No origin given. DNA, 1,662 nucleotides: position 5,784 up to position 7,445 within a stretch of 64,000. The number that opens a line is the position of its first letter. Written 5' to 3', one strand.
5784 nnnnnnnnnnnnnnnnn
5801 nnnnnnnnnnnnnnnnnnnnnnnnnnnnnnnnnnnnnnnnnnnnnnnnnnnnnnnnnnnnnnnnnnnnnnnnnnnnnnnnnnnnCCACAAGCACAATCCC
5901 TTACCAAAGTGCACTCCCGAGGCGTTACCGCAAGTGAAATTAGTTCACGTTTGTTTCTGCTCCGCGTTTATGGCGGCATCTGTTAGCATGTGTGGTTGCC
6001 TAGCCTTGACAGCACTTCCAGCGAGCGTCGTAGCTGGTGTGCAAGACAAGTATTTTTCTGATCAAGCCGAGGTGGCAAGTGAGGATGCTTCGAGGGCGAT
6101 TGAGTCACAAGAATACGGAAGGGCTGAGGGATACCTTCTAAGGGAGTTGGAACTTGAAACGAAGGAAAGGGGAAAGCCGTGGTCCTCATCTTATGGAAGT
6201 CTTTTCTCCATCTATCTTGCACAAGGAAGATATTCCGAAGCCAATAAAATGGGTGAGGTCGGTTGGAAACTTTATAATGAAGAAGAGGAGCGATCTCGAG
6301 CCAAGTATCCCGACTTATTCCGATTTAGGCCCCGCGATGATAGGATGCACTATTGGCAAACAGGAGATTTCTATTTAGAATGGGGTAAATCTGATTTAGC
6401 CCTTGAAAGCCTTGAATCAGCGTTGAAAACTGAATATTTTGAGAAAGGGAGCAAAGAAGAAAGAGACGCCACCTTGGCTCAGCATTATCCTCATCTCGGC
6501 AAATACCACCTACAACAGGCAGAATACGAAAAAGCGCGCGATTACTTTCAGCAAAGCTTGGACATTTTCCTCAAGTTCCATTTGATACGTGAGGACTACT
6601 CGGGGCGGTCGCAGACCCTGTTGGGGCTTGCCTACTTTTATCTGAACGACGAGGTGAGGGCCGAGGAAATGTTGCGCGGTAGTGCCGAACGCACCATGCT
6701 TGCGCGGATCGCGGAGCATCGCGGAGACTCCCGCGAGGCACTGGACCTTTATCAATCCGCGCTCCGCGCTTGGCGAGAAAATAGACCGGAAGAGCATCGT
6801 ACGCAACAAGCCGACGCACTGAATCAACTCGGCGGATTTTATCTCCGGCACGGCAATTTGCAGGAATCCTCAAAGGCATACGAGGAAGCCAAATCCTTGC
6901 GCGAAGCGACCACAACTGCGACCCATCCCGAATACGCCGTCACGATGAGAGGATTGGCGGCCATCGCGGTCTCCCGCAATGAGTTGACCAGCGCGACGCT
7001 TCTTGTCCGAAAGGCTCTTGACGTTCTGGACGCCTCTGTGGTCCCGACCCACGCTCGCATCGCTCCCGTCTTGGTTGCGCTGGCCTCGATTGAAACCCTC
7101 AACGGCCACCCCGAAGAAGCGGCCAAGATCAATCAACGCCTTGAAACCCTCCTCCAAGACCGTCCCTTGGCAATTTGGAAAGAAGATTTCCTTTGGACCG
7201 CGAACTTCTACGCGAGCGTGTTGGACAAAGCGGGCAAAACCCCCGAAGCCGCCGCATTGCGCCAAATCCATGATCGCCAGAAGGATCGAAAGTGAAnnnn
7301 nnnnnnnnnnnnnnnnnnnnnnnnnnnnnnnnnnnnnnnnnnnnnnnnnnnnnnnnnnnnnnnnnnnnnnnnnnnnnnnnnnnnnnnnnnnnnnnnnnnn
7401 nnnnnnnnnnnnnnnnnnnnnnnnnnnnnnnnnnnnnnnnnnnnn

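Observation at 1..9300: Tandem polymorphic toxin / TPR-immunity cassette array with a ~1.04 kb recombination repeat and an IS-truncated orphan copy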

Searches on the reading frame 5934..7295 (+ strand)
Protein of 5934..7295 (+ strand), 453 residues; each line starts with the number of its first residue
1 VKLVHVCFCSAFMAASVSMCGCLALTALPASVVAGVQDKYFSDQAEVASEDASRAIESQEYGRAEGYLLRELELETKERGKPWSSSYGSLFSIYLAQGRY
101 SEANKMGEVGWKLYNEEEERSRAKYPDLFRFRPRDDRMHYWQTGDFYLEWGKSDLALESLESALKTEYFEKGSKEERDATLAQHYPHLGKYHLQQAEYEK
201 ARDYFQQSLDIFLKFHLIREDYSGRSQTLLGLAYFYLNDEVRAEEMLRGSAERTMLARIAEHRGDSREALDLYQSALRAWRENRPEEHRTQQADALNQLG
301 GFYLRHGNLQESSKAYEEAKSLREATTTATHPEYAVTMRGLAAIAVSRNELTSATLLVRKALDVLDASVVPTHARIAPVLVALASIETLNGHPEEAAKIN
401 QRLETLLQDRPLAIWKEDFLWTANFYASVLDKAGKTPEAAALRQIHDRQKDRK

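Call 6: search_protein_families(library=pfam, proteins=[window:5934-7295:+], max_evalue=0.1)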
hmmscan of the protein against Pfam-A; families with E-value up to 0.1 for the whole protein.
window:5934-7295:+ (453 aa): 19 families
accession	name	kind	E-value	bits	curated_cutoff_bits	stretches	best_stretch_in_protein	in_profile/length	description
PF13424.12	TPR_12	-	3e-25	88.7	30.1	3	292-365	2-75/77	Tetratricopeptide repeat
PF17874.7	TPR_MalT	-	1.7e-13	51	45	1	253-411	43-195/336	MalT-like TPR region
PF00515.34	TPR_1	-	1.8e-11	43.7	27.8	0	293-322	1-30/34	Tetratricopeptide repeat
PF13374.12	TPR_10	-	1.9e-11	44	27.5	1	293-332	2-41/42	Tetratricopeptide repeat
PF13181.12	TPR_8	-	3.9e-10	39.5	25.7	1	293-325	1-33/34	Tetratricopeptide repeat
PF07719.23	TPR_2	-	5.8e-10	38.9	27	2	188-211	7-30/34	Tetratricopeptide repeat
PF24885.1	TPR_NPHP3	-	2.3e-09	37.4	100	1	273-396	78-202/239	Nephrocystin-3 TPR domain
PF13176.12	TPR_7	-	2.4e-07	30.7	27.9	1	255-284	4-35/36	Tetratricopeptide repeat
PF10602.15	RPN7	-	2.5e-06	27.8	29.6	1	273-331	19-71/174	26S proteasome subunit RPN7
PF13428.12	TPR_14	-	8e-06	26.5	23.5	0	253-283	4-34/44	Tetratricopeptide repeat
PF25058.1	ARM_TT21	-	0.00078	19.9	27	0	256-354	13-113/155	Tetratricopeptide repeat protein 21 ARM repeat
PF13431.12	TPR_17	-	0.004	17.7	24.4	0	292-311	12-31/34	Tetratricopeptide repeat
PF23220.1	HAT_Syf1_M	-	0.0094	16.3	27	0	183-211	81-109/213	Pre-mRNA-splicing factor SYF1 middle HAT repeat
PF13432.12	TPR_16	-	0.01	16.7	32.7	1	255-320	2-58/65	Tetratricopeptide repeat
PF11846.14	Wzy_C_2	-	0.014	15.8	28.5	0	80-122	142-184/191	Virulence factor membrane-bound polymerase, C-terminal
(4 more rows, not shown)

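Call 22: search_protein_families(library=ncbifam, proteins=[window:5934-7295:+], max_evalue=0.1)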
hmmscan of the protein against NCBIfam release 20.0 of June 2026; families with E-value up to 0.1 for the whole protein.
window:5934-7295:+ (453 aa): 11 families
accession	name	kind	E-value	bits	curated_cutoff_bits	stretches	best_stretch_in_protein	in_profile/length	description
NF040586.1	FxSxx_TPR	equivalog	7.8e-13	47.8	300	1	257-444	392-580/830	FxSxx-COOH system tetratricopeptide repeat protein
TIGR02917.1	PEP_TPR_lipo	equivalog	6.7e-06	24.3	312.2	1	283-439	115-252/899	XrtA/PEP-CTERM system TPR-repeat protein PrsT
NF052312.1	T9SS_PorW_SprE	equivalog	2.4e-05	23.2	250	1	132-222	286-368/716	type IX secretion system periplasmic lipoprotein PorW/SprE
NF047371.1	FlcA_CTERM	equivalog_domain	0.00024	19.7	300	1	133-278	344-467/646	periplasmic flagellar collar protein FlcA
NF008391.2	PRK11189.1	equivalog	0.00049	19.7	250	0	180-211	97-128/297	lipoprotein NlpI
NF040959.1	MamA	equivalog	0.0011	18.5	200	0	257-331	44-109/204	magnetosome protein MamA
TIGR02521.1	type_IV_pilW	equivalog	0.002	17.7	154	0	140-210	34-93/234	type IV pilus biogenesis/stability protein PilW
NF053520.1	HK_Porph_FimS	equivalog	0.0044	15.3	600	0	256-361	170-270/618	sensor histidine kinase FimS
NF008757.0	PRK11788.1-5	equivalog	0.011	14.9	363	1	290-404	138-241/388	lipopolysaccharide assembly protein LapB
NF047481.1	lipo_LIC12587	subfamily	0.041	13.3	200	1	144-211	58-123/213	LIC12587 family lipoprotein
TIGR00540.1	TPR_hemY_coli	hypoth_equivalog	0.085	11.6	142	1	186-275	330-384/385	heme biosynthesis-associated TPR protein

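Call 35: find_homologous_proteins(query=window:5934-7295:+)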
Query window:5934-7295:+ (453 aa): 23 proteins with E <= 0.001 among 8000 candidates.
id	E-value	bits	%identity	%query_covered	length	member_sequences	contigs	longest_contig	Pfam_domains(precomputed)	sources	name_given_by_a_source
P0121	2.1e-285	964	100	96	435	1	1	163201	PF10602.16,PF17874.8,PF00515.35,PF13424.13,PF13176.13,PF24885.2,PF13428.13,PF13181.13,PF07719.24,PF13374.13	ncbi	-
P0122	3.1e-179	614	65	99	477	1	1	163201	PF25058.2,PF13176.13,PF24885.2,PF13428.13,PF13374.13,PF14559.13,PF00515.35,PF13424.13,PF21033.5,PF13181.13,PF07719.24,PF13174.13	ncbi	-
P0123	6.0e-160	551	59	99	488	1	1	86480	PF10602.16,PF17874.8,PF00515.35,PF13424.13,PF13176.13,PF24885.2,PF13432.13,PF13428.13,PF13181.13,PF07719.24,PF13374.13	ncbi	-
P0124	4.1e-153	528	57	100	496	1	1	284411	PF17874.8,PF00515.35,PF13424.13,PF13176.13,PF24885.2,PF13428.13,PF13181.13,PF07719.24,PF13374.13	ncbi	-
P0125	1.1e-114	402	54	90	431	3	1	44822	PF17874.8,PF00515.35,PF13424.13,PF24885.2,PF07719.24,PF13374.13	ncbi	-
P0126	1.7e-72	263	41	89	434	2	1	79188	PF13414.13,PF17874.8,PF00515.35,PF13424.13,PF13176.13,PF24885.2,PF13432.13,PF13428.13,PF13181.13,PF07719.24,PF13374.13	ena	-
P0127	1.0e-63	234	37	96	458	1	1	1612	PF13176.13,PF24885.2,PF13428.13,PF13374.13,PF14559.13,PF17874.8,PF00515.35,PF13424.13,PF28559.1,PF13432.13,PF13181.13,PF07719.24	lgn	-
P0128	3.1e-62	229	38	97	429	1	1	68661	PF10602.16,PF13414.13,PF13176.13,PF24885.2,PF13428.13,PF13374.13,PF17874.8,PF00515.35,PF13424.13,PF13432.13,PF13181.13,PF07719.24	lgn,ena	-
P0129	5.0e-62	228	39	84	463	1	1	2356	PF13431.13,PF13414.13,PF13176.13,PF24885.2,PF13428.13,PF13374.13,PF07721.21,PF17874.8,PF00515.35,PF13424.13,PF13432.13,PF13181.13,PF07719.24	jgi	jgi:tetratricopeptide (TPR) repeat protein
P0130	1.9e-60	223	39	81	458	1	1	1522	PF13176.13,PF24885.2,PF13428.13,PF13374.13,PF07721.21,PF14559.13,PF17874.8,PF00515.35,PF13424.13,PF13432.13,PF13181.13,PF07719.24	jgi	jgi:tetratricopeptide (TPR) repeat protein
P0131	6.2e-59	218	38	89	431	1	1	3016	PF14559.13,PF17874.8,PF00515.35,PF13424.13,PF13176.13,PF24885.2,PF13432.13,PF13428.13,PF13181.13,PF07719.24,PF13374.13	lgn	-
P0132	8.9e-59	218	36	97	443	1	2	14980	PF17874.8,PF00515.35,PF13424.13,PF13176.13,PF24885.2,PF13432.13,PF13428.13,PF13181.13,PF07719.24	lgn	-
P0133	5.5e-56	208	35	89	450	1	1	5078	PF13431.13,PF23914.2,PF12862.14,PF13176.13,PF24885.2,PF13428.13,PF13374.13,PF17874.8,PF00515.35,PF13424.13,PF13432.13,PF13181.13,PF07719.24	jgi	jgi:tetratricopeptide (TPR) repeat protein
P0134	4.5e-55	205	38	88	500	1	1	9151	PF13414.13,PF23300.4,PF13176.13,PF24885.2,PF13428.13,PF13374.13,PF13371.13,PF17874.8,PF00515.35,PF13424.13,PF13432.13,PF13181.13,PF07719.24,PF13174.13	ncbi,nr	ncbi:MAG: tetratricopeptide repeat protein [Candidatus Sumerlaeota bacterium]|nr:tetratricopeptide r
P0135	2.8e-53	200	39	90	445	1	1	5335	PF13431.13,PF09976.16,PF23914.2,PF13414.13,PF13176.13,PF24885.2,PF13428.13,PF13374.13,PF07721.21,PF14559.13,PF17874.8,PF00515.35,PF13424.13,PF28559.1,PF13432.13,PF13181.13,PF07719.24,PF13174.13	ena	-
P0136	6.2e-53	198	35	99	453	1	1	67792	PF10602.16,PF13414.13,PF25058.2,PF13176.13,PF24885.2,PF13428.13,PF13374.13,PF17874.8,PF00515.35,PF04212.25,PF13424.13,PF13432.13,PF13181.13,PF07719.24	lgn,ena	-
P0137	2.0e-52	197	38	69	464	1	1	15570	PF14559.13,PF13431.13,PF13414.13,PF17874.8,PF00515.35,PF13424.13,PF24885.2,PF13432.13,PF13428.13,PF13181.13,PF07719.24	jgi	jgi:tetratricopeptide (TPR) repeat protein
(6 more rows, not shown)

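Call 36: find_encoding_contigs(protein=P0121, flank=10000, max_places=3)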
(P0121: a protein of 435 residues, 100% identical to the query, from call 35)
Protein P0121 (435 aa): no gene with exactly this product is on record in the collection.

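Call 37: find_encoding_contigs(protein=P0123, flank=10000, max_places=3)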
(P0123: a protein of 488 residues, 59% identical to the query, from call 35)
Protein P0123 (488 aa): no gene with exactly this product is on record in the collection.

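Call 38: find_encoding_contigs(protein=P0124, flank=10000, max_places=3)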
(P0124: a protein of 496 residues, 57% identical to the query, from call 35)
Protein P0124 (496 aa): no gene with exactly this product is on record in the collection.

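Call 40: list_cluster_members(proteins=[P0121, P0123, P0124, P0125, P0126, P0128, P0134, P0136])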
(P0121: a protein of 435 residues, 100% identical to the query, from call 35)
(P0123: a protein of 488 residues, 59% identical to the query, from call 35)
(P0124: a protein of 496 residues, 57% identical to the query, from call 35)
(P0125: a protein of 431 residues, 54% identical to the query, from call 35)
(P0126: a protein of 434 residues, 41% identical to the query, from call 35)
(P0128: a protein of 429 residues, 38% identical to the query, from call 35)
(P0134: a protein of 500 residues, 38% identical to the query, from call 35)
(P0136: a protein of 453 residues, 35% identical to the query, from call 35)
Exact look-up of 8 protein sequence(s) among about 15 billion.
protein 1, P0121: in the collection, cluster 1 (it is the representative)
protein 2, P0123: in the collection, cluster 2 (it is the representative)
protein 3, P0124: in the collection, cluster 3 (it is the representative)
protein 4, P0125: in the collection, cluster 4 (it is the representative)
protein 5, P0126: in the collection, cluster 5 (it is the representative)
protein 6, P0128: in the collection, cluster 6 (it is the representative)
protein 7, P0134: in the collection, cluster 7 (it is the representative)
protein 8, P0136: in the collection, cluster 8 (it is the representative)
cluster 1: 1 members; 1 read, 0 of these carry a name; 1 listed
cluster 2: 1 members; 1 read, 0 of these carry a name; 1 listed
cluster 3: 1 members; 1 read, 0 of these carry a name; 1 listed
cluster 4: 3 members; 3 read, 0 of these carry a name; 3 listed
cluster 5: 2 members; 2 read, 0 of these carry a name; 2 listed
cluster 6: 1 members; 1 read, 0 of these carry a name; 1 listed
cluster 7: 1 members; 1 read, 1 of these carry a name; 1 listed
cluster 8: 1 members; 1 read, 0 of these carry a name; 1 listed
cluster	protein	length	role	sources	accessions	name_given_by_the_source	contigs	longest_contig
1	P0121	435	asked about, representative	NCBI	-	-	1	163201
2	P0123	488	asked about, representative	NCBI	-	-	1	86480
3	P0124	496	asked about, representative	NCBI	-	-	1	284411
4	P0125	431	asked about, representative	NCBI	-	-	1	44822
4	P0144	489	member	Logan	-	-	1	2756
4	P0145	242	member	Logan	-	-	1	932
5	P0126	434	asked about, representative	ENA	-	-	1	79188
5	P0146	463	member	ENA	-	-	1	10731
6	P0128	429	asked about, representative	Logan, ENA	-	-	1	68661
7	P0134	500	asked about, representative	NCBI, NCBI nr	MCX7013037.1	MAG: tetratricopeptide repeat protein [Candidatus Sumerlaeota bacterium] | tetratricopeptide repeat protein [Candidatus Sumerlaeota bacterium]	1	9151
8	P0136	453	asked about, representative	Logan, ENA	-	-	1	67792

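Call 41: find_related_loci(query=A2, collection=genome_contigs, flank=10000)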
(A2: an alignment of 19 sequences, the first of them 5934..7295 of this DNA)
Query A2 (453 aa) in genome_contigs; peptide patterns used: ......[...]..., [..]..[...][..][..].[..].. (x = any residue, [..] = any of these).
34 stretches matched a pattern; 3 encode a relative of the query (tblastn E <= 1e-3); 3 distinct loci.
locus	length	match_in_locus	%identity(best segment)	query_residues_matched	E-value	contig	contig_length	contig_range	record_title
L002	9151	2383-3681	38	55-453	9e-65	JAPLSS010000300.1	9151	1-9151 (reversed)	MAG: Candidatus Sumerlaeota bacterium isolate LacPavin_0920_SED5_MAG_64_9 LacPavin_0920_SED5_scaffold_2412594, whole gen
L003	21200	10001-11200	34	56-453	4e-59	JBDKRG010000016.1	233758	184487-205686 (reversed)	MAG: Candidatus Sumerlaeia bacterium isolate 5_bin.191 c_000000522738, whole genome shotgun sequence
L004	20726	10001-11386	32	1-453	1e-57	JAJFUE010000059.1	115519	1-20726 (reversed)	MAG: bacterium isolate bin.378 k141_4205373, whole genome shotgun sequence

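Call 50: search_protein_families(library=pfam, proteins=[L004:121-9969:+, L004:11662-14052:+, L003:6317-8896:+, L003:11569-13467:-, L002:36-2192:+, L002:3753-5555:+, L002:3590-5683:+], max_evalue=0.001)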
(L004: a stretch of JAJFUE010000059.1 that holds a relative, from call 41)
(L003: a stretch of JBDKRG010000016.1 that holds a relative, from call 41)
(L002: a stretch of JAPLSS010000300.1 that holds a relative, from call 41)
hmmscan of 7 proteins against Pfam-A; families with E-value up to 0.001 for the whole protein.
L004:121-9969:+ (3282 aa): 8 families
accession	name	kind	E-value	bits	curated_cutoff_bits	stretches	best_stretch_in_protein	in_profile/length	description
PF13517.12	FG-GAP_3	-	2.2e-56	188.7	26.9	9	175-240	1-61/61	FG-GAP-like repeat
PF01839.29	FG-GAP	-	6.5e-23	80.6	22.1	1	1491-1515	2-31/37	FG-GAP repeat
PF13205.12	Big_5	-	1.6e-11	45.2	23.6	1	1118-1214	7-104/105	Bacterial Ig-like domain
PF13088.12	BNR_2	-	3.8e-11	43.3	31.4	1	705-949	64-256/277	BNR repeat-like domain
PF15907.11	Itfg2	-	3.5e-07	30.2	27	0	1371-1467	16-105/330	Integrin-alpha FG-GAP repeat-containing protein 2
PF21471.3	Reelin_subrepeat-B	-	5.3e-05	23.4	27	0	638-668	58-88/127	Reelin subrepeat B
PF18884.5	TSP3_bac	-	0.00054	20.2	25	1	2627-2647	1-21/22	Bacterial TSP3 repeat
PF23743.1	Beta-prop_BBS7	-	0.00097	19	27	0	222-299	170-245/299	BBS7 beta-propeller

L004:11662-14052:+ (796 aa): 4 families
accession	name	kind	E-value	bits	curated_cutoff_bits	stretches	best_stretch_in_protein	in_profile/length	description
PF22590.2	Cas3-like_C_2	-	6.7e-13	49.3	27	1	511-605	7-105/106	CRISPR-associated nuclease/helicase Cas3, C-terminal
PF00270.35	DEAD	-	3.3e-10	40.4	26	1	283-442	19-161/167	DEAD/DEAH box helicase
PF04851.21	ResIII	-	1.2e-09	38.7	22.5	1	275-442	20-163/164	Type III restriction enzyme, res subunit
PF01966.28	HD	-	5.6e-06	27.1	22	1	45-130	2-91/116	HD domain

L003:6317-8896:+ (859 aa): 0 families

L003:11569-13467:- (632 aa): 2 families
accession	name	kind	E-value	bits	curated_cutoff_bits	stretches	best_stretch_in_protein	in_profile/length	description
PF08309.17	LVIVD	-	1.8e-21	75.6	20.2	0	439-474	2-39/42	LVIVD repeat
PF09826.15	Beta_propel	-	1.1e-07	31.6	22.4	0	313-347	312-348/495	Beta propeller domain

L002:36-2192:+ (718 aa): 0 families

L002:3753-5555:+ (600 aa): 6 families
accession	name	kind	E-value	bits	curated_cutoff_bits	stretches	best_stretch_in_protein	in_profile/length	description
PF00664.28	ABC_membrane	-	2.6e-50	172.1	28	1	43-312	2-273/274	ABC transporter transmembrane region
PF00005.33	ABC_tran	-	6.6e-31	108.2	25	1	375-524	1-137/137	ABC transporter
PF06414.18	Zeta_toxin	-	3.1e-05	23.9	22.3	1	389-426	20-57/199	Zeta toxin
PF02463.25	SMC_N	-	3.4e-05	23.8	40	1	452-564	135-209/220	RecF/RecN/SMC N terminal domain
PF13304.12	AAA_21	-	5.7e-05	23.8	27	0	389-431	3-45/304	AAA domain, putative AbiEii toxin, Type IV TA system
PF13401.12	AAA_22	-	0.00025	21.8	27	0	386-440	6-59/130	AAA domain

L002:3590-5683:+ (697 aa): 0 families

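Call 52: find_encoding_contigs(protein=P0126, flank=10000, max_places=2)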
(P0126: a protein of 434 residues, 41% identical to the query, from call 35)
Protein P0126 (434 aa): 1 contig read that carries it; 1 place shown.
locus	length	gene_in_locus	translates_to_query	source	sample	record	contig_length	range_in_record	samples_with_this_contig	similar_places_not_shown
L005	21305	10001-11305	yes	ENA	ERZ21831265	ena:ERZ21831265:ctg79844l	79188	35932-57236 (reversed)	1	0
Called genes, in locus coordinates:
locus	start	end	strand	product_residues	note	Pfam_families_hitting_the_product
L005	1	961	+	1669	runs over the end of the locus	PF10179:NDNF (faint), PF16655:PhoD_N (faint), PF16656:Pur_ac_phosph_N (faint), PF23376:Fn3_VIN3 (faint), PF24489:Ig_J_second (faint), PF25059:FN3_DSCAM-DSCAML_C (faint), PF00041:fn3, PF00041:fn3, +3 more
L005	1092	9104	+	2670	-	-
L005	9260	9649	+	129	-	-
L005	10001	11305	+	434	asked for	PF00515:TPR_1 (faint), PF07719:TPR_2 (faint), PF13181:TPR_8 (faint), PF13432:TPR_16 (faint), PF13424:TPR_12 (weak), PF13424:TPR_12 (weak), PF17874:TPR_MalT (weak), PF24885:TPR_NPHP3, +4 more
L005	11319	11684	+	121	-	-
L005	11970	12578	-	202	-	PF00872:Transposase_mut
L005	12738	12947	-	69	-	PF01695:IstB_IS21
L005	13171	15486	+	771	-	PF02899:Phage_int_SAM_1 (weak), PF00589:Phage_integrase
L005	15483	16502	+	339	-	PF02899:Phage_int_SAM_1, PF13495:Phage_int_SAM_4, PF00589:Phage_integrase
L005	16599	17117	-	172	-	PF01695:IstB_IS21, PF00308:Bac_DnaA (faint)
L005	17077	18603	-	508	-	PF15978:TnsD (weak), PF22483:Mu-transpos_C_2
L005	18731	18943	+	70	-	-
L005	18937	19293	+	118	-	PF05717:TnpB_IS66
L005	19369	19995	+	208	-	PF13007:LZ_Tnp_IS66, PF13005:zf-IS66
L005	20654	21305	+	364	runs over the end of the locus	PF00078:RVT_1, PF08388:GIIM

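Call 53: find_encoding_contigs(protein=P0128, flank=10000, max_places=2)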
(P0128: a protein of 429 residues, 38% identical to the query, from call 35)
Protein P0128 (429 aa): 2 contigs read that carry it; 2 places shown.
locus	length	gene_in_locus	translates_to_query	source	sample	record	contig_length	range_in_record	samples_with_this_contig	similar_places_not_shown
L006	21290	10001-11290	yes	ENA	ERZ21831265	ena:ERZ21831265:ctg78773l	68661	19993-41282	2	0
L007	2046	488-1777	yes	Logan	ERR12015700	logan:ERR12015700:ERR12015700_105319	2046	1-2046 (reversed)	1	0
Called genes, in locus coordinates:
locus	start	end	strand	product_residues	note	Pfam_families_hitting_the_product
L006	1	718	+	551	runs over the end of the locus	PF00251:Glyco_hydro_32N, PF08244:Glyco_hydro_32C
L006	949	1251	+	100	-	PF13560:HTH_31 (weak), PF01381:HTH_3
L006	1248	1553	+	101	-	-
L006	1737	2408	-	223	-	PF00491:Arginase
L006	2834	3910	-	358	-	PF01916:DS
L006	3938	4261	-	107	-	PF02675:AdoMet_dc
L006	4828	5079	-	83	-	PF00364:Biotin_lipoyl, PF25997:BSH_YhbJ (weak), PF25984:BSH_YknX (weak)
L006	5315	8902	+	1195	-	PF02837:Glyco_hydro_2_N, PF00703:Glyco_hydro_2, PF02836:Glyco_hydro_2_C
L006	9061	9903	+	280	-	PF01746:tRNA_m1G_MT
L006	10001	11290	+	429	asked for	PF07719:TPR_2 (faint), PF13428:TPR_14 (faint), PF13432:TPR_16 (faint), PF00515:TPR_1 (faint), PF13176:TPR_7 (faint), PF17874:TPR_MalT (weak), PF24885:TPR_NPHP3, PF13424:TPR_12 (weak), +4 more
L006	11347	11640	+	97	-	-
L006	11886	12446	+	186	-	PF09936:Methyltrn_RNA_4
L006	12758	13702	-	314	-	PF00149:Metallophos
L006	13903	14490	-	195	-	PF11810:DUF3332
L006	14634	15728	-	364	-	-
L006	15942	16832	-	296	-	-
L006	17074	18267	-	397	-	-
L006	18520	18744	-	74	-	-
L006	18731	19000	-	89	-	PF02910:Succ_DH_flav_C (weak)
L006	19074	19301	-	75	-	PF00890:FAD_binding_2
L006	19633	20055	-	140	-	PF00890:FAD_binding_2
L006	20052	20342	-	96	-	PF00890:FAD_binding_2, PF01134:GIDA (weak), PF01266:DAO, PF07992:Pyr_redox_2 (weak)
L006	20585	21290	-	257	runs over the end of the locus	-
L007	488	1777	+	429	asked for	PF07719:TPR_2 (faint), PF13428:TPR_14 (faint), PF13432:TPR_16 (faint), PF00515:TPR_1 (faint), PF13176:TPR_7 (faint), PF17874:TPR_MalT (weak), PF24885:TPR_NPHP3, PF13424:TPR_12 (weak), +4 more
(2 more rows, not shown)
